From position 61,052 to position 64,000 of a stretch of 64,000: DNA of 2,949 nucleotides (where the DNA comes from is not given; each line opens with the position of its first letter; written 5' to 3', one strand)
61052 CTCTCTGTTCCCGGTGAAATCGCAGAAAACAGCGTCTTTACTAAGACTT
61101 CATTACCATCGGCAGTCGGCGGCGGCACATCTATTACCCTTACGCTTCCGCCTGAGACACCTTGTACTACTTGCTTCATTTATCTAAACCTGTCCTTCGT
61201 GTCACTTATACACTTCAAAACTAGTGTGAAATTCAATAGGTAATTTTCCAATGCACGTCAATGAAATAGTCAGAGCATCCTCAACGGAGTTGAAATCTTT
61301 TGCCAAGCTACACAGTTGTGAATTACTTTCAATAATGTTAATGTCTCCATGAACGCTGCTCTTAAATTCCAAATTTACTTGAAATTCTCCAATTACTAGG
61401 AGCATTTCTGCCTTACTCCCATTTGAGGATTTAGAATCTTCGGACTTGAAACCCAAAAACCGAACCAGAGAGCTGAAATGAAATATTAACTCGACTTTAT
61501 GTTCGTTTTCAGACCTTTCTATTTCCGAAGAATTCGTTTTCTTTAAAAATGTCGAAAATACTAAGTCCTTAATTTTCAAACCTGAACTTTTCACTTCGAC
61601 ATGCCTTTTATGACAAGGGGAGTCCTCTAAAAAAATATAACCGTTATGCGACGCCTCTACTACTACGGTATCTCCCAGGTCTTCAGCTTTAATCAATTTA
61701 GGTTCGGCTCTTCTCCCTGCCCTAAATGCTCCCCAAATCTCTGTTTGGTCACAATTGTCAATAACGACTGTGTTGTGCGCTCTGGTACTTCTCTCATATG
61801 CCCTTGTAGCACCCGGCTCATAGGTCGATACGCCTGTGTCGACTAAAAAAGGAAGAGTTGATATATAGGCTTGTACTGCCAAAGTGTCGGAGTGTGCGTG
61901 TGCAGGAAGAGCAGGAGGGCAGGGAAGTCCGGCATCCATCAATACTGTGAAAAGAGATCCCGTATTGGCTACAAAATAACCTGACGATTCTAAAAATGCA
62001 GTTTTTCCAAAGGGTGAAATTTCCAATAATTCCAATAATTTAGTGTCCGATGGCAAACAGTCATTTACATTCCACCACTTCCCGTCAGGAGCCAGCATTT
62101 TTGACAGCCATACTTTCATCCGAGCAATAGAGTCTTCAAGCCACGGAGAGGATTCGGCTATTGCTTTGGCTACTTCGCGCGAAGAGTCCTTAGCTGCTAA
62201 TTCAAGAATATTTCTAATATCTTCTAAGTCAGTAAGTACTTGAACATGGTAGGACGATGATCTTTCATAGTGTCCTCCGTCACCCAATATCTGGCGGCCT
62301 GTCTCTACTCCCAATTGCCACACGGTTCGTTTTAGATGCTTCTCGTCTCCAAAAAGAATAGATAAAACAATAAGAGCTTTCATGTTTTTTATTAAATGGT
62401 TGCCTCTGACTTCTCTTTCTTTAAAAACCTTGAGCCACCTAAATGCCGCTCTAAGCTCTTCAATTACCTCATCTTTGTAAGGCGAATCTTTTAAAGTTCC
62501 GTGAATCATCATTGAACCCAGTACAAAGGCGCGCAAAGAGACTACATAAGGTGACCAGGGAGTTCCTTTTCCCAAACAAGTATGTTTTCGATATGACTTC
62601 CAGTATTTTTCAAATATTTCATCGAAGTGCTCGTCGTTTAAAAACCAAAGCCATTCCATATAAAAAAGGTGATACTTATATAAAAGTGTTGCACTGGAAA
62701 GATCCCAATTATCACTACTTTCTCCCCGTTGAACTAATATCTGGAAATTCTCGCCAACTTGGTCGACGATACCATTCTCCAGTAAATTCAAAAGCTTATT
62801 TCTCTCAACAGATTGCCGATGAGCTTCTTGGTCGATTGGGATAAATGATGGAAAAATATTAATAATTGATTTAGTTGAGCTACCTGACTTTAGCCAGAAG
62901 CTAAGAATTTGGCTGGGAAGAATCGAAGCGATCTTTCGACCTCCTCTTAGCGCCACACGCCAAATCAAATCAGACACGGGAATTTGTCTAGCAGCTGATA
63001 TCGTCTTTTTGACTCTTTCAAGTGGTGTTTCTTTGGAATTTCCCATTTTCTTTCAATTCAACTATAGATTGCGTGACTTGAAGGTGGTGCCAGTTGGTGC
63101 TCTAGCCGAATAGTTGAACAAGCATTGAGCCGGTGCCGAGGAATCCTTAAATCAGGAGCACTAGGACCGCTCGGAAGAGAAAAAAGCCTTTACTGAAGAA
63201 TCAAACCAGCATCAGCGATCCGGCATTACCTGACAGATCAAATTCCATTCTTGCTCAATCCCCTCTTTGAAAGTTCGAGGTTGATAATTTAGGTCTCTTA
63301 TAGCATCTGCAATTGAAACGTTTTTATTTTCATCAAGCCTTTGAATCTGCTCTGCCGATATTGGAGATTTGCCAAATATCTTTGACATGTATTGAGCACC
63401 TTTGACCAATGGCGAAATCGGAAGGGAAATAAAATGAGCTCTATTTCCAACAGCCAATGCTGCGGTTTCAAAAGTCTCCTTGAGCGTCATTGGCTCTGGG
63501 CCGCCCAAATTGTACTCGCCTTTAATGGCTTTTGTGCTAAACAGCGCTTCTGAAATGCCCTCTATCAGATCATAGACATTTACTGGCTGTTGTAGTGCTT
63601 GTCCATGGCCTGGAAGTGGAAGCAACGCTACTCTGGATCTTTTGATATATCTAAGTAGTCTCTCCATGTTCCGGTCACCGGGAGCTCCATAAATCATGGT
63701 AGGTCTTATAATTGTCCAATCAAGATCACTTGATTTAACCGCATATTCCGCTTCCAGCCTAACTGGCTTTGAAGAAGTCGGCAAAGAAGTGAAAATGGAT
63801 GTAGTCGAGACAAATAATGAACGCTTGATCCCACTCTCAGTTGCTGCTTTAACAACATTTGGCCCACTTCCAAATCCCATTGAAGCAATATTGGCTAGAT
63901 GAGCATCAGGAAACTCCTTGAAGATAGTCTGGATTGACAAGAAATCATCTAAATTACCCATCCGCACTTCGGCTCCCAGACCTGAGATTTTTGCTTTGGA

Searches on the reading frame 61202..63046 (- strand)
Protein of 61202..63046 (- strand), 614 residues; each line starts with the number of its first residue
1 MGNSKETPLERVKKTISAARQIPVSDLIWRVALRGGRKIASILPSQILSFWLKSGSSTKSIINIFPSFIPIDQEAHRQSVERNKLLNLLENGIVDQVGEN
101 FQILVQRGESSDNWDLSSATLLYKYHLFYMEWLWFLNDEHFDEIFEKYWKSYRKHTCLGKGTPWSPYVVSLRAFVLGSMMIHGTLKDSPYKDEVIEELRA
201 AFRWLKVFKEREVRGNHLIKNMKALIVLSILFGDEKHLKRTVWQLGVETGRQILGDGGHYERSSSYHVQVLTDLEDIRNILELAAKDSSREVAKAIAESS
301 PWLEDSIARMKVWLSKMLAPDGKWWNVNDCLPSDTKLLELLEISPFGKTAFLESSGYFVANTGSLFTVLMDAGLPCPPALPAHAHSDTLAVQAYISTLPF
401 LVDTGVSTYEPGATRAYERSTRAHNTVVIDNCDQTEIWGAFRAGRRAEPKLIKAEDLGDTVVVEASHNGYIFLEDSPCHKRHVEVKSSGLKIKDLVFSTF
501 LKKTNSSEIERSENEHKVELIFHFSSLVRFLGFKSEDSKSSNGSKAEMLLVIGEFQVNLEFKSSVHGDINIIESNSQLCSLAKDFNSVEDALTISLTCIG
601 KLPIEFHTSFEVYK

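Call 19: search_protein_families(library=pfam, proteins=[window:61202-63046:-], max_evalue=0.001)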
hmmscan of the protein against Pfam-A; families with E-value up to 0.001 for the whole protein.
window:61202-63046:- (614 aa): 2 families
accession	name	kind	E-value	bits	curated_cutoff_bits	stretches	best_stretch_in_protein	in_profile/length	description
PF07940.18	Hepar_II_III_C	-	1.9e-34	119.7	24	1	350-528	7-169/237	Heparinase II/III-like, C-terminal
PF16889.11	Hepar_II_III_N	-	4.1e-05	23.5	22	1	213-330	201-313/340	Heparinase II/III N-terminus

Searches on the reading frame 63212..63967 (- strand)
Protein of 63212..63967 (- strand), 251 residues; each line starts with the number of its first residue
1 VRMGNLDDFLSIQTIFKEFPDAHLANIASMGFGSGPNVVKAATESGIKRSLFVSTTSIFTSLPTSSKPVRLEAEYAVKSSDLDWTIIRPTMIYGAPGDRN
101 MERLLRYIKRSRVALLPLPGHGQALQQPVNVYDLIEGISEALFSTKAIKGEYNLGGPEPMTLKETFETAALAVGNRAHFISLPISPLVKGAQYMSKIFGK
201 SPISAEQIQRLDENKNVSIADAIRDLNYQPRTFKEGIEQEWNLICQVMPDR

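Call 19: search_protein_families(library=pfam, proteins=[window:63212-63967:-], max_evalue=0.001)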
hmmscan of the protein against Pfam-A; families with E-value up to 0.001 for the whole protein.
window:63212-63967:- (251 aa): 2 families
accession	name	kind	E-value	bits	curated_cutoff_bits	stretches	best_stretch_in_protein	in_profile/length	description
PF13460.12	NAD_binding_10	-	2.4e-07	31.2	27.2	1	36-96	79-150/184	NAD(P)H-binding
PF01370.27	Epimerase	-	4.7e-05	23.3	20.9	0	72-155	139-240/240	NAD dependent epimerase/dehydratase family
